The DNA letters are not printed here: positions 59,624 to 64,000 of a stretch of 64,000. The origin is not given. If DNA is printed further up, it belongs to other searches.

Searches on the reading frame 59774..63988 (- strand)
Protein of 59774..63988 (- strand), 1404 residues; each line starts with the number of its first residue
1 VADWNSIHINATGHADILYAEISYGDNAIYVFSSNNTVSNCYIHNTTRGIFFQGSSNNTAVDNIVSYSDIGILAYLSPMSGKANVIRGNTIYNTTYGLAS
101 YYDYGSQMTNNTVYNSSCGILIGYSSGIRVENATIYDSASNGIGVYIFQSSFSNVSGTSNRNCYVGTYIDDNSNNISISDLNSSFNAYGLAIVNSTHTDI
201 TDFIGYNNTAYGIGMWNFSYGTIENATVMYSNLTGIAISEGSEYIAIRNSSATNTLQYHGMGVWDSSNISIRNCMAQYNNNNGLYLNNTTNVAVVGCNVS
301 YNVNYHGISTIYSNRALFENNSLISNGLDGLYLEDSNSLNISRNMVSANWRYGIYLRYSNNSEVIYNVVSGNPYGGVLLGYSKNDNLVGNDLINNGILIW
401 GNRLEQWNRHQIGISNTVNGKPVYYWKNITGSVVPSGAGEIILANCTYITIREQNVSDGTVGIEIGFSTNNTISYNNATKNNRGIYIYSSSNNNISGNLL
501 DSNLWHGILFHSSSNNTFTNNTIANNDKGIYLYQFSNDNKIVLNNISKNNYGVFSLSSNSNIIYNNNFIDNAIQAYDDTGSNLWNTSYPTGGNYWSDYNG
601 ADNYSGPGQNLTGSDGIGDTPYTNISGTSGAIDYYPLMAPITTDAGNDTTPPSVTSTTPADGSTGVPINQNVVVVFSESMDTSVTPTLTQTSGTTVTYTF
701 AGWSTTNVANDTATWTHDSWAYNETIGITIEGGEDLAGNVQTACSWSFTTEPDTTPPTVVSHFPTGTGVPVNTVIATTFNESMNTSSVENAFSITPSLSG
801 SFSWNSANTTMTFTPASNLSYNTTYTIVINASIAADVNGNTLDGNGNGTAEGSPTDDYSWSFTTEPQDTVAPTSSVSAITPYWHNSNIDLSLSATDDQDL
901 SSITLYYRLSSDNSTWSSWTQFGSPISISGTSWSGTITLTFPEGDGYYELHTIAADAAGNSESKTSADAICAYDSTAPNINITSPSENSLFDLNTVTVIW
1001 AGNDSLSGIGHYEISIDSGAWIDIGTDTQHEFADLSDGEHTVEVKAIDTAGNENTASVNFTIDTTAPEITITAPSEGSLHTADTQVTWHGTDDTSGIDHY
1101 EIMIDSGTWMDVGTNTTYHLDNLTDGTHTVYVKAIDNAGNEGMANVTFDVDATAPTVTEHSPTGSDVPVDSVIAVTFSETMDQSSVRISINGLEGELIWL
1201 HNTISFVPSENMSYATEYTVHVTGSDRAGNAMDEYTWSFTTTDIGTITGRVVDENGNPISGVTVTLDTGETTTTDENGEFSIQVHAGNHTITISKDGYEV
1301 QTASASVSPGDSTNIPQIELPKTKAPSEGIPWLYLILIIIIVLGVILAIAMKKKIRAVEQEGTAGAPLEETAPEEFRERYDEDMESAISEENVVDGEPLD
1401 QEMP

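Call 74: search_protein_families(library=pfam, proteins=[window:59774-63988:-], max_evalue=0.0001)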
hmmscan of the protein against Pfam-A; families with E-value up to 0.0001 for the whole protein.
window:59774-63988:- (1404 aa): 13 families
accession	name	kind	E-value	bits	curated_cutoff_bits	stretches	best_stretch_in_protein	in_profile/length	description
PF05048.19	NosD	-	4.6e-59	199.9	23.6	5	427-600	27-212/212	Periplasmic copper-binding protein (NosD)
PF13229.12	Beta_helix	-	2.1e-45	154.6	25.9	5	429-568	13-158/158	Right handed beta helix region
PF13205.12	Big_5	-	1.1e-39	135.8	23.6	3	753-864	1-105/105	Bacterial Ig-like domain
PF13620.12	CarboxypepD_reg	-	7.8e-18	65.1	32.3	1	1246-1319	1-80/82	Carboxypeptidase regulatory-like domain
PF13715.12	CarbopepD_reg_2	-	1.6e-13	50.9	32.2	1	1247-1315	1-72/88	CarboxypepD_reg-like domain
PF17957.7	Big_7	-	1.7e-11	45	24.1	2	1067-1132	1-70/70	Bacterial Ig domain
PF19077.6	Big_13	-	6e-11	43.2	27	1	1031-1064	65-102/102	Bacterial Ig-like domain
PF07495.19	Y_Y_Y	-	1.4e-09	38.1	26.6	0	1017-1062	18-64/65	Y_Y_Y domain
PF15976.11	CooC_C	-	1.7e-07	31.6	29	1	1241-1298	13-69/93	CS1-pili formation C-terminal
PF09136.16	Glucodextran_B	-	5.7e-07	29.8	27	0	978-1063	1-82/83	Glucodextranase, domain B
PF24421.1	Ig_J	-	1.5e-06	28.7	29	0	1026-1063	64-102/104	Tip attachment protein J, Ig-like domain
PF16371.11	MetallophosN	-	6.9e-06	26.6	35.6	1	1249-1305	1-56/77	N terminal of Calcineurin-like phosphoesterase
PF25020.1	TTR_TEN1-4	-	2.1e-05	24.8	27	1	1241-1313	3-79/86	Teneurin TTR-like domain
